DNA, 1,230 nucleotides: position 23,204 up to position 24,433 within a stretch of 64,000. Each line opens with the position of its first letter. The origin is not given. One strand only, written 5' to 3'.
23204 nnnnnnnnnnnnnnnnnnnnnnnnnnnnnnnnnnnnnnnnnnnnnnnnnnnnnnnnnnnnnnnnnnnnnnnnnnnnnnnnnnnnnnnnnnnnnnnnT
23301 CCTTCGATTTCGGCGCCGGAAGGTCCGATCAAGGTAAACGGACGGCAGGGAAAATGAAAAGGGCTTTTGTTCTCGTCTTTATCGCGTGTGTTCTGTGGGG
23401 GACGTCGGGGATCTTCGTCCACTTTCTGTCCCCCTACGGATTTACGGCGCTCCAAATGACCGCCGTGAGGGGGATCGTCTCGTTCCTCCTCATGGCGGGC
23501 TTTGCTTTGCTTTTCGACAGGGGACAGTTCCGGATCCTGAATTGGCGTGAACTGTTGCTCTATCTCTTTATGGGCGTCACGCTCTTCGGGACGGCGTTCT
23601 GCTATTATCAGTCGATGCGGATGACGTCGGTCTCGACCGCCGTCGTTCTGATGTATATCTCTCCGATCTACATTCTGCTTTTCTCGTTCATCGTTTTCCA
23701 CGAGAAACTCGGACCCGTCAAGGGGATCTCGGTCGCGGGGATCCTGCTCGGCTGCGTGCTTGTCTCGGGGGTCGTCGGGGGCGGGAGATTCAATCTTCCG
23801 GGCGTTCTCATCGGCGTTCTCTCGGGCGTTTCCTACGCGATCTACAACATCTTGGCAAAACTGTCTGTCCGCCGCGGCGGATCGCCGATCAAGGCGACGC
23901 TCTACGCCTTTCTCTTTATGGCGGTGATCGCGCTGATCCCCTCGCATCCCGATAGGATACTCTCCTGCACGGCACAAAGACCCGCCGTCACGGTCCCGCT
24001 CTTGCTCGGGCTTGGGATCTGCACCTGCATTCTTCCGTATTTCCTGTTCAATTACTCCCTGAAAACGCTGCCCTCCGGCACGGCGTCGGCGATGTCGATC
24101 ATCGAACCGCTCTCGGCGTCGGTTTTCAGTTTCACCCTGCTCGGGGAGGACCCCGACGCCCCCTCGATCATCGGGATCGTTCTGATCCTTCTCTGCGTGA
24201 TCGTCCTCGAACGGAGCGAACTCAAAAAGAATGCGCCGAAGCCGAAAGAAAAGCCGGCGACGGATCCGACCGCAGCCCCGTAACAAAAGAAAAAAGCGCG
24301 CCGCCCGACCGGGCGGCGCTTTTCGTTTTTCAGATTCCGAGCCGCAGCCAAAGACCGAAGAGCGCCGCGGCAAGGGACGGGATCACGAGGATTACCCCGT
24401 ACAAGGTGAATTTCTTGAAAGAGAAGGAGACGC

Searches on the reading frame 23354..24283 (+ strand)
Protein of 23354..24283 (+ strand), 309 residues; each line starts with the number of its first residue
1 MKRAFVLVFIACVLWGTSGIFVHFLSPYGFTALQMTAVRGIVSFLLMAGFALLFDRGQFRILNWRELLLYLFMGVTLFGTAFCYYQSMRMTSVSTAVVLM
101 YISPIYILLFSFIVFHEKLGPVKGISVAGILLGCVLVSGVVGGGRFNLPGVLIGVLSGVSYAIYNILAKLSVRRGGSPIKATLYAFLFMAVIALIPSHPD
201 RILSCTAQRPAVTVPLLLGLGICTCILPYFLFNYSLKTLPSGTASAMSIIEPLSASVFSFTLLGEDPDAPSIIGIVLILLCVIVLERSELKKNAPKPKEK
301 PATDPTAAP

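Call 3: search_protein_families(library=pfam, proteins=[window:23354-24283:+], max_evalue=0.01)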
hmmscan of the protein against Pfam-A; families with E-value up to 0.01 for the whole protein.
window:23354-24283:+ (309 aa): 2 families
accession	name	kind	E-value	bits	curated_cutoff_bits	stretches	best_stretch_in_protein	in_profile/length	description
PF00892.27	EamA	-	5.1e-39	134.1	28.2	2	4-138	3-134/135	EamA-like transporter family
PF03151.22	TPT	-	2.9e-08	33.9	30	1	24-203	28-198/291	Triose-phosphate Transporter family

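Call 4: search_protein_families(library=ncbifam, proteins=[window:23354-24283:+], max_evalue=0.01)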
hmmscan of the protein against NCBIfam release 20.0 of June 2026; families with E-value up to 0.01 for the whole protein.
window:23354-24283:+ (309 aa): 8 families
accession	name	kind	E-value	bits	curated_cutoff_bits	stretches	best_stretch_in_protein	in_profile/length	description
TIGR00950.1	2A78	equivalog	6.8e-36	124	230.2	1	15-283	1-264/264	carboxylate/amino acid/amine transporter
NF050091.1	ArAmAcExpYddG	equivalog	1.6e-09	37.7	300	1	3-190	5-189/285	aromatic amino acid exporter YddG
NF007823.0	PRK10532.1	equivalog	7.6e-07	28.5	354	1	35-281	43-275/295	threonine/homoserine exporter RhtA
NF008512.1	PRK11431.1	equivalog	0.00022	21.5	126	1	223-286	37-101/104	quaternary ammonium compound efflux SMR transporter SugE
NF042984.1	SMR_efflux_EmrE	exception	0.00032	21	226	1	219-286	35-102/110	multidrug efflux SMR transporter EmrE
NF007087.1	PRK09541.1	subfamily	0.0012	19.2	162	1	219-286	35-102/110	EmrE family multidrug efflux SMR transporter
NF011625.2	PRK15051.1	equivalog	0.0022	18.2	92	0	65-139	34-109/111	4-amino-4-deoxy-L-arabinose-phosphoundecaprenol flippase subunit ArnE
NF007767.1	PRK10452.1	equivalog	0.0033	17.6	122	0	225-299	40-114/120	multidrug/spermidine efflux SMR transporter subunit MdtJ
